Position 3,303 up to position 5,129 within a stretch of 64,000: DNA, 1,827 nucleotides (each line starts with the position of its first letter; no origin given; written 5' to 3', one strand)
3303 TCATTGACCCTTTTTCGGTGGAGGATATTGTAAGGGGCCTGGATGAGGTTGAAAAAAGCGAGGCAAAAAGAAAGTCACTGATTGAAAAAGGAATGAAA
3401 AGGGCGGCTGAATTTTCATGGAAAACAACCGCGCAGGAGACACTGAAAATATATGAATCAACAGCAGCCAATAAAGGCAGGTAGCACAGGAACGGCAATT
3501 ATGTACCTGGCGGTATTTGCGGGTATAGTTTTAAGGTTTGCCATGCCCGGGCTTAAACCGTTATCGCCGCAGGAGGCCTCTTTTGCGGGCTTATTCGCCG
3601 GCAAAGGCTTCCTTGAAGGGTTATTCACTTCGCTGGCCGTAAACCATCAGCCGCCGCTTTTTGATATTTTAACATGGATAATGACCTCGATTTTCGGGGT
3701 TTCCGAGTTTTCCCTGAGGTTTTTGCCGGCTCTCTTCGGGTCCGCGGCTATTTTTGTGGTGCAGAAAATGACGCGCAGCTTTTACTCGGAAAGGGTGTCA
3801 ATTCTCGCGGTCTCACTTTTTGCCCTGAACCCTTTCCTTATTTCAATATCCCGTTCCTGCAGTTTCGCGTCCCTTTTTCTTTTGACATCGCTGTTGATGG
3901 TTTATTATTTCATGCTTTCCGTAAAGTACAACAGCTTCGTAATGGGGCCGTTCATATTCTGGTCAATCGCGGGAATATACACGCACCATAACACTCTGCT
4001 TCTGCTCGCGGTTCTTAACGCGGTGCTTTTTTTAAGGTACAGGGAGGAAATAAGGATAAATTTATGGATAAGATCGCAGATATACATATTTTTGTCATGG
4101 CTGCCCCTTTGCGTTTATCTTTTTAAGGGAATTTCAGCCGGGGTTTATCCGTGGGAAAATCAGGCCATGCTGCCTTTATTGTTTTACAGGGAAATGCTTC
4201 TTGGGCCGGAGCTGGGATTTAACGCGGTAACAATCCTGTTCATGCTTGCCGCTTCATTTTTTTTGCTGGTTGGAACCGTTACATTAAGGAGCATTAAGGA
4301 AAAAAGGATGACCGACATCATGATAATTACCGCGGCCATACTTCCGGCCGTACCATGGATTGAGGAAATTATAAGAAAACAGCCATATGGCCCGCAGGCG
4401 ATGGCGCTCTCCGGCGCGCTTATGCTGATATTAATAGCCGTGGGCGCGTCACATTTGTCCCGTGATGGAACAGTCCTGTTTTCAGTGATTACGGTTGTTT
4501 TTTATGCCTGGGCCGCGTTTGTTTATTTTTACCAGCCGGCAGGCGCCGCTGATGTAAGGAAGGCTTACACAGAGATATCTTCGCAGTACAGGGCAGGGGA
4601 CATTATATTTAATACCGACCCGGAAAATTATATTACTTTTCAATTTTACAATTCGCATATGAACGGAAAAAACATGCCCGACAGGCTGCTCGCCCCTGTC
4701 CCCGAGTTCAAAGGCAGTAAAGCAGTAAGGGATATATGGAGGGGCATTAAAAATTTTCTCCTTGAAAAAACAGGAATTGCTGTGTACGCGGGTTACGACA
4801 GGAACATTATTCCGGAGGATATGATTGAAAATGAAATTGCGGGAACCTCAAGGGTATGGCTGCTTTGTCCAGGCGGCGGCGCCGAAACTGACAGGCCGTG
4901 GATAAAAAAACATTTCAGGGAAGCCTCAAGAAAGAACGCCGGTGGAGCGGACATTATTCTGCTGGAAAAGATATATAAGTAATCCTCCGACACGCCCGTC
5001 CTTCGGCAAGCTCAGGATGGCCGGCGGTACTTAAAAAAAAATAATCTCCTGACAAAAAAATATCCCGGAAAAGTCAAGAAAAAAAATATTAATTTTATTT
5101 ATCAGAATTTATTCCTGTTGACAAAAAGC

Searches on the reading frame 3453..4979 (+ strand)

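Call 62: search_protein_families(library=pfam, proteins=[window:3453-4979:+], max_evalue=0.00001)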
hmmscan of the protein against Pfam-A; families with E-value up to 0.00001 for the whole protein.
window:3453-4979:+ (509 aa): 1 family
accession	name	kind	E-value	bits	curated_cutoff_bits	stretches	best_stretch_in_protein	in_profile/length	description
PF13231.12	PMT_2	-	4.5e-10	40.4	26.1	1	66-194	2-132/160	Dolichyl-phosphate-mannose-protein mannosyltransferase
